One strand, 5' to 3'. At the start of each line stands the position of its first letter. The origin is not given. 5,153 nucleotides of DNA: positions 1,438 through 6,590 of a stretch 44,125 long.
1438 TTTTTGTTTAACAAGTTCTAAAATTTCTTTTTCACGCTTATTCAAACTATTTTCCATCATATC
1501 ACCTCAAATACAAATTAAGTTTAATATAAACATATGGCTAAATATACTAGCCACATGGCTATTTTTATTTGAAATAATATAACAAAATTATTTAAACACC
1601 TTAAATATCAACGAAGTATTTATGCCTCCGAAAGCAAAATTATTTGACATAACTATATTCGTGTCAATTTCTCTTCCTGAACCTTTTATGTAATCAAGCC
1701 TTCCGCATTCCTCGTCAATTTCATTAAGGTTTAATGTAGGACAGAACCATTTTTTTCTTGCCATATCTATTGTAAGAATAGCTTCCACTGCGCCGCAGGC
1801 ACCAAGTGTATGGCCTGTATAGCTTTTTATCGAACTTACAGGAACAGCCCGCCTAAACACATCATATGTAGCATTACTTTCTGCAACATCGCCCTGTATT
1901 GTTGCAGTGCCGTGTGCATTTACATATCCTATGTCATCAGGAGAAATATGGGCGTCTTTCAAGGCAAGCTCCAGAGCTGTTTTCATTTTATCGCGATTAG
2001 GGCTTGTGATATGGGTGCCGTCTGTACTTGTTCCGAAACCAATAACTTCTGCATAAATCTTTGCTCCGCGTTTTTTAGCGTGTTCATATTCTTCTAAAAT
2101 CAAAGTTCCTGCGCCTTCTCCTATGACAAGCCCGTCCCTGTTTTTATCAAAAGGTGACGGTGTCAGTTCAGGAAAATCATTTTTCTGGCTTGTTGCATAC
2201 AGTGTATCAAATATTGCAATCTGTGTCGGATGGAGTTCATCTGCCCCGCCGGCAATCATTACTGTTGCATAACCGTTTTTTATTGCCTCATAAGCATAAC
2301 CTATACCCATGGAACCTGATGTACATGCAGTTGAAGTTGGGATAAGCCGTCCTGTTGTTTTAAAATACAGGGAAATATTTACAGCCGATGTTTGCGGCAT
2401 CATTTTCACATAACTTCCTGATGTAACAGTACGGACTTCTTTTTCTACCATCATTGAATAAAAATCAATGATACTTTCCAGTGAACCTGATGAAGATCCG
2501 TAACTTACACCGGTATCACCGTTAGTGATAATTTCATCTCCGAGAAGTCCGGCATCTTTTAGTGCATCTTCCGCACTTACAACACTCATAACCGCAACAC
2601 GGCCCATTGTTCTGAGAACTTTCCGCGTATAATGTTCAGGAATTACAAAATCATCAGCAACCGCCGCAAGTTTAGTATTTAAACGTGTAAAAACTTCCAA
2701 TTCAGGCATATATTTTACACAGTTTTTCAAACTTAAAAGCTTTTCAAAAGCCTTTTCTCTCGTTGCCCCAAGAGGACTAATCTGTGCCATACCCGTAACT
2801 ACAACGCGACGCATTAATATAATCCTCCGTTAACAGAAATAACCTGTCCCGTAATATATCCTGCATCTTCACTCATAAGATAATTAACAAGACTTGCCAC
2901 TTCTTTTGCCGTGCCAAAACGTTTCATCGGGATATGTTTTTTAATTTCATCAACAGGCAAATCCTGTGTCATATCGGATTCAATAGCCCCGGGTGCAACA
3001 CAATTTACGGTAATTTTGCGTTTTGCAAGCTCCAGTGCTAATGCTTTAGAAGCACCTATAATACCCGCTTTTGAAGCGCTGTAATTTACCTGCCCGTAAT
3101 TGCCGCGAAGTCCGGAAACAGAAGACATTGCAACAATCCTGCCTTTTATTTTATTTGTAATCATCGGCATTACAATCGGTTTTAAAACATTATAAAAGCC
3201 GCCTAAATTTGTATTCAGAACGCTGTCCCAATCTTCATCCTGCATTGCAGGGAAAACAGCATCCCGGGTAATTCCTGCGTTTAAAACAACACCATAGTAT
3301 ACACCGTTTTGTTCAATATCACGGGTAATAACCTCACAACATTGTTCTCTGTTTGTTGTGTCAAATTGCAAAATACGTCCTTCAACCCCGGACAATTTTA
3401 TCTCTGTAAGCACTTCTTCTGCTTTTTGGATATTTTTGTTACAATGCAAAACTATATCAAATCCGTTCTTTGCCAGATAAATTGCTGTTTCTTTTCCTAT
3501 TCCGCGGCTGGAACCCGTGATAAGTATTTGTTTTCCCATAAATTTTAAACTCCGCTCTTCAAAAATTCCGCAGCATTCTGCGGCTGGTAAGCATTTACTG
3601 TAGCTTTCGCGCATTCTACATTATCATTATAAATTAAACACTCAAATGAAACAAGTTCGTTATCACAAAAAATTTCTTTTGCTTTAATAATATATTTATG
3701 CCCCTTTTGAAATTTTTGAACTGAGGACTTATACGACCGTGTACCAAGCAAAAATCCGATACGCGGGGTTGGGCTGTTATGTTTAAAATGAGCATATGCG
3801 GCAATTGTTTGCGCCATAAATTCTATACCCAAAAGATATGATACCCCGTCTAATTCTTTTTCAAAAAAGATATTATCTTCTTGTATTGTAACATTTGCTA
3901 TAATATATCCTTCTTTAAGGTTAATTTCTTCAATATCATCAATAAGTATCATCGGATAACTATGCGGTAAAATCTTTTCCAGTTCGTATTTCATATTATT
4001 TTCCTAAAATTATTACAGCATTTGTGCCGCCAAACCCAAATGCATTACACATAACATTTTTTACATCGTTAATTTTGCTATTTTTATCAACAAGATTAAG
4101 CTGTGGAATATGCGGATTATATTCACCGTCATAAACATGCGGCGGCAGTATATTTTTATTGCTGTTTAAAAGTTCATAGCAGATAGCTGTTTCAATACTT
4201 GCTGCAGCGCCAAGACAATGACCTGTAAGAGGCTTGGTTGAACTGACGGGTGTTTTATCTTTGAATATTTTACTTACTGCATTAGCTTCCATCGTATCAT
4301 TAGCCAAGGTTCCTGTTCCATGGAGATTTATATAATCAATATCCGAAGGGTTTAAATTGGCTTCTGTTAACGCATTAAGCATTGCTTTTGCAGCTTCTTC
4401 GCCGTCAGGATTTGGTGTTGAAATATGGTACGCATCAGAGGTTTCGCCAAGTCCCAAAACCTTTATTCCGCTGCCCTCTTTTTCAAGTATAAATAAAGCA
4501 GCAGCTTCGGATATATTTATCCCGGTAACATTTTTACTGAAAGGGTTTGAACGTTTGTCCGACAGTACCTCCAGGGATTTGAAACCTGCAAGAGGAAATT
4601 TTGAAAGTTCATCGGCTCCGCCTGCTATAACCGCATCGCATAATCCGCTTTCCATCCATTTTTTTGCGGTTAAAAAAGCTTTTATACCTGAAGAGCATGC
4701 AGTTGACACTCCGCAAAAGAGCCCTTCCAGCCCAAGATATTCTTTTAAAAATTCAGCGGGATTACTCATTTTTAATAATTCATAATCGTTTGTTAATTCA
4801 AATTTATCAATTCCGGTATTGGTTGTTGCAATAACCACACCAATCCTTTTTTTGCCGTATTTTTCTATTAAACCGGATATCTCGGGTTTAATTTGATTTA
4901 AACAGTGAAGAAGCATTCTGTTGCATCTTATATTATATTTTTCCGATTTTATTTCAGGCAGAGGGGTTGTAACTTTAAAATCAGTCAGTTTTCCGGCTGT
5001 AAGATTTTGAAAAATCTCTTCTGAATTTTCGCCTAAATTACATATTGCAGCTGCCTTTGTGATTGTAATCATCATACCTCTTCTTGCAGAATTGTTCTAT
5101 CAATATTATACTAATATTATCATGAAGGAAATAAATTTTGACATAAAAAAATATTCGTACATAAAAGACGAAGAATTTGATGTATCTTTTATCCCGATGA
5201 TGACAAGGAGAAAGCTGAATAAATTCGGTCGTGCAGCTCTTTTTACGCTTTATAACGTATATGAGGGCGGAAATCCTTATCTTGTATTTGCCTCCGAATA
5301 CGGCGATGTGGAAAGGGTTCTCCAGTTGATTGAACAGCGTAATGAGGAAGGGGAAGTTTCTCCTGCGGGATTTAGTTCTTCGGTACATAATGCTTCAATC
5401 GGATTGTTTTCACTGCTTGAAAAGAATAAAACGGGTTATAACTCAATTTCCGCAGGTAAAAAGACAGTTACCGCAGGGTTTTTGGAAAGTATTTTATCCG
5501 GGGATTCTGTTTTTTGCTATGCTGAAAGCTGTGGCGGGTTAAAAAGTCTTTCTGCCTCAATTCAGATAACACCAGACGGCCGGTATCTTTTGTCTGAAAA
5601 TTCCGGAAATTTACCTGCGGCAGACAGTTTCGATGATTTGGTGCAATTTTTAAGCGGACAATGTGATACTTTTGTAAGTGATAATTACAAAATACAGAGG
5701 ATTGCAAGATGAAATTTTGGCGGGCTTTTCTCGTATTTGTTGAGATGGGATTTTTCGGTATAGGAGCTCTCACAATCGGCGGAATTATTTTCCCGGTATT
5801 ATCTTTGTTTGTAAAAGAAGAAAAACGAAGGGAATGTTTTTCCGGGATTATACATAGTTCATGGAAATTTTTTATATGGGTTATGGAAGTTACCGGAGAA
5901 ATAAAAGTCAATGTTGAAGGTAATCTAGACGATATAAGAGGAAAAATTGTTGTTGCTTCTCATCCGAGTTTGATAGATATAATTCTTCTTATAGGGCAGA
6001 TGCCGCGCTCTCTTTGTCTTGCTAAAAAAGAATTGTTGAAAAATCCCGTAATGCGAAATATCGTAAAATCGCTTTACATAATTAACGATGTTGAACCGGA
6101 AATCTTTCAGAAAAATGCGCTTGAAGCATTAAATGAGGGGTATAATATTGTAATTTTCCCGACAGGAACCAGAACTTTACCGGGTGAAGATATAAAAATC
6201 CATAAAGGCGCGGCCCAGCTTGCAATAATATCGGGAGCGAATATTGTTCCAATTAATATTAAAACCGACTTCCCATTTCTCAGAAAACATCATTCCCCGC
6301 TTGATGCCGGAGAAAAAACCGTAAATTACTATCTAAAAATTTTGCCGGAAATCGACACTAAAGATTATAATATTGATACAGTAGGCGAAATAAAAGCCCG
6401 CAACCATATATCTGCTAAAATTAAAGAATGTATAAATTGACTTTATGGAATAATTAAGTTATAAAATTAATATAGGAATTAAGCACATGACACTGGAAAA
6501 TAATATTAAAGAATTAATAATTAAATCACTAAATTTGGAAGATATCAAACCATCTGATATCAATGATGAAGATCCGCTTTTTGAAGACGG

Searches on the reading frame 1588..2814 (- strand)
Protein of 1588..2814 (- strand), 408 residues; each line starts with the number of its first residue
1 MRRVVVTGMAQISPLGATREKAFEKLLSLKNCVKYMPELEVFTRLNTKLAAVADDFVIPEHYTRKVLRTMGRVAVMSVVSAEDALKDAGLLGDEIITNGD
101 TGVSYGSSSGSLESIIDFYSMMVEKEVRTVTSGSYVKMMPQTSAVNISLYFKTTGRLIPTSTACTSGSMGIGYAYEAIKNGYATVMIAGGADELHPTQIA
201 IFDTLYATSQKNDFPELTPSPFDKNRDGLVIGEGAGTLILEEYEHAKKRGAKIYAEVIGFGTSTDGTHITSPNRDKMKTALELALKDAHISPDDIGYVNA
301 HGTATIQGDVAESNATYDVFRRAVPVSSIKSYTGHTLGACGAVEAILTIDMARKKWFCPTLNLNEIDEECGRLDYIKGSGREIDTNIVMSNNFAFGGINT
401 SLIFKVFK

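Call 13: search_protein_families(library=pfam, proteins=[window:1588-2814:-], max_evalue=0.001)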
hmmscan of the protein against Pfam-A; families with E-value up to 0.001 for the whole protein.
window:1588-2814:- (408 aa): 2 families
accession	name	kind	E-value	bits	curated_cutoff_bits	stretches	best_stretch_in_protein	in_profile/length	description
PF00109.32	ketoacyl-synt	-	7.1e-37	127.8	20.8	1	1-246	1-252/252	Beta-ketoacyl synthase, N-terminal domain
PF02801.28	Ketoacyl-synt_C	-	1.1e-28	100.1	20.8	1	254-363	1-118/119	Beta-ketoacyl synthase, C-terminal domain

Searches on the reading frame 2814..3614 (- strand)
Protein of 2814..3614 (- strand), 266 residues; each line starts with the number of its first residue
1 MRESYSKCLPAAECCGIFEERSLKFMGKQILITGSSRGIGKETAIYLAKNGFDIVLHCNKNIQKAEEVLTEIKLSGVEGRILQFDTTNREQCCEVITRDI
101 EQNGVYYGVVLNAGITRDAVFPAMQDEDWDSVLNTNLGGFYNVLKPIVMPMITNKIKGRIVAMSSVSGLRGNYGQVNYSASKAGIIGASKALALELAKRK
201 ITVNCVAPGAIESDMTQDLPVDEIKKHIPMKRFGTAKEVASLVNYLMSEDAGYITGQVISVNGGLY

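Call 13: search_protein_families(library=pfam, proteins=[window:2814-3614:-], max_evalue=0.001)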
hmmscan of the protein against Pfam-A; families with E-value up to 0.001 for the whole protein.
window:2814-3614:- (266 aa): 3 families
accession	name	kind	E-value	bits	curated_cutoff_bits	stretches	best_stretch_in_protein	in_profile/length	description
PF13561.12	adh_short_C2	-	1.4e-49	169.3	27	1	36-265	5-235/236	Enoyl-(Acyl carrier protein) reductase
PF00106.31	adh_short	-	1.5e-49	168.6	26.6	1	28-220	1-191/195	short chain dehydrogenase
PF08659.16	KR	-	1.1e-17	64.9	22.6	1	30-183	3-154/180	KR domain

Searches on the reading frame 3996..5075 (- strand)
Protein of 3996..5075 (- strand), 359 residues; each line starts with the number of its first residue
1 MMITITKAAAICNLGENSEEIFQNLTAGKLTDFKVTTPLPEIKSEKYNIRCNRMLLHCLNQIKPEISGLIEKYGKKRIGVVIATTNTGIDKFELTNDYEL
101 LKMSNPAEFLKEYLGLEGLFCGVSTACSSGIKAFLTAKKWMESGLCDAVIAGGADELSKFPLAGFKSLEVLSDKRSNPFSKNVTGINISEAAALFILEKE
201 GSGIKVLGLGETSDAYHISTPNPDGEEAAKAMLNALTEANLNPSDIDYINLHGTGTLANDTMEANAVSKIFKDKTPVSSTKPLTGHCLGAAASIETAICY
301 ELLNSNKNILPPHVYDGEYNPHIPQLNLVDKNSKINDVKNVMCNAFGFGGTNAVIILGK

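Call 13: search_protein_families(library=pfam, proteins=[window:3996-5075:-], max_evalue=0.001)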
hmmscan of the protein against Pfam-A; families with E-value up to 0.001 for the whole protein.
window:3996-5075:- (359 aa): 4 families
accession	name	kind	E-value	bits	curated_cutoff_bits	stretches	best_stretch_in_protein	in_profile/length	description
PF02801.28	Ketoacyl-synt_C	-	7.6e-28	97.3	20.8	1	206-312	4-114/119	Beta-ketoacyl synthase, C-terminal domain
PF00109.32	ketoacyl-synt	-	3.6e-14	53.4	20.8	1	111-199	158-248/252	Beta-ketoacyl synthase, N-terminal domain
PF00108.29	Thiolase_N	-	5.2e-05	23.2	26.4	1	120-162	78-120/260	Thiolase, N-terminal domain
PF16197.11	KAsynt_C_assoc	-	0.00013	22.8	33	1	320-357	2-43/111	Ketoacyl-synthetase C-terminal extension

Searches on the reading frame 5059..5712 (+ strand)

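Call 13: search_protein_families(library=pfam, proteins=[window:5059-5712:+], max_evalue=0.001)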
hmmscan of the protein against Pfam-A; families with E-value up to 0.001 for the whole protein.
window:5059-5712:+ (217 aa): 1 family
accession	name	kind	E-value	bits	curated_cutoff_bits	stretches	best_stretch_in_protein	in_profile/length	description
PF13723.12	Ketoacyl-synt_2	-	5.6e-30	105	25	1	36-145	13-123/223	Beta-ketoacyl synthase, N-terminal domain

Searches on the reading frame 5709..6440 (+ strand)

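Call 13: search_protein_families(library=pfam, proteins=[window:5709-6440:+], max_evalue=0.001)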
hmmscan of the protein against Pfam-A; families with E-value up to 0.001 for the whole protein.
window:5709-6440:+ (243 aa): 1 family
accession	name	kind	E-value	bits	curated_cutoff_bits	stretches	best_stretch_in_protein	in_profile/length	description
PF01553.26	Acyltransferase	-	1.4e-16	60.9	23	1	67-185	2-132/132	Acyltransferase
